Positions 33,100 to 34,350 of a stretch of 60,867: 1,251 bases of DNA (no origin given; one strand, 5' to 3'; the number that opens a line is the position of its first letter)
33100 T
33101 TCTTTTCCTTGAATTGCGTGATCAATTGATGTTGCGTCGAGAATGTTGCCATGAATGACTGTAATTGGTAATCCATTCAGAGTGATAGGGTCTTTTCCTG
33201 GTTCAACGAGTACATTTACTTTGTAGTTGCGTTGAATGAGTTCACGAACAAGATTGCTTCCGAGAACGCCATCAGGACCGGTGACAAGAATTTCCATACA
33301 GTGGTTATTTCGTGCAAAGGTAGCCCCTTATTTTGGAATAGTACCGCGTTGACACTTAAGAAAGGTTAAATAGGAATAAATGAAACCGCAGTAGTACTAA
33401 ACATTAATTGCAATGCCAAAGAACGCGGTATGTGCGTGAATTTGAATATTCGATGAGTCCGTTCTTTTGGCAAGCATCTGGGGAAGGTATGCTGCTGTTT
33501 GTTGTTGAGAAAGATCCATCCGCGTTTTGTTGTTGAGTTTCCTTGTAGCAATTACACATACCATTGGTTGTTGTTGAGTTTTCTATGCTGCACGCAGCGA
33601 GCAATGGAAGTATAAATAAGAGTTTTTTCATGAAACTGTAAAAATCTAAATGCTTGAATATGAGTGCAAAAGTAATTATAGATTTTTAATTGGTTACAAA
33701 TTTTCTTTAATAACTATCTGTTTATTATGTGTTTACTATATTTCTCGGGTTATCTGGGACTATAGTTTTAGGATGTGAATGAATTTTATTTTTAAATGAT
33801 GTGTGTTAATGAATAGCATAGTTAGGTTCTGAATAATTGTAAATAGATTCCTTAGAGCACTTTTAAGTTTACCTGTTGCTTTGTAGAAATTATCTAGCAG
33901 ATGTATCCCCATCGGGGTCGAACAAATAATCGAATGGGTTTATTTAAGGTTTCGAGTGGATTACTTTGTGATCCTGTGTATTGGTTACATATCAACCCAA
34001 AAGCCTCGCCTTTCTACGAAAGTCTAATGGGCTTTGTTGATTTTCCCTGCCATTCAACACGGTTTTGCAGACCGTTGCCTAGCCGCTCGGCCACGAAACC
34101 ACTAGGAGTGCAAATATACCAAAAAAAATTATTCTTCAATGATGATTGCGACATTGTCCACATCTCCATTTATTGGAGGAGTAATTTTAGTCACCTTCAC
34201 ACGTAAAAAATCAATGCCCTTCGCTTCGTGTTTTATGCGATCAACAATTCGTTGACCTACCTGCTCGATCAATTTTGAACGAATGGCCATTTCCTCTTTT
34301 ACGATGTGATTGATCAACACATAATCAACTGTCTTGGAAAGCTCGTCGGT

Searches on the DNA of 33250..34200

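Call 102: search_rna_families(source=window, start=33250, end=34200, threshold=evalue, max_evalue=1)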
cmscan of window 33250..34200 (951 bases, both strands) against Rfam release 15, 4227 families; matches with E-value up to 1: 2.
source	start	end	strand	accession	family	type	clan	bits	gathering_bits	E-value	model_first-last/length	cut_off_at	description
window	34029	34100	-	RF00005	tRNA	Gene; tRNA;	CL00001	23.1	29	0.039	1-71/71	no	tRNA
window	34128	34167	-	RF01122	sR39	Gene; snRNA; snoRNA; CD-box;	-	13.9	50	0.96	1-56/56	no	Small nucleolar RNA sR39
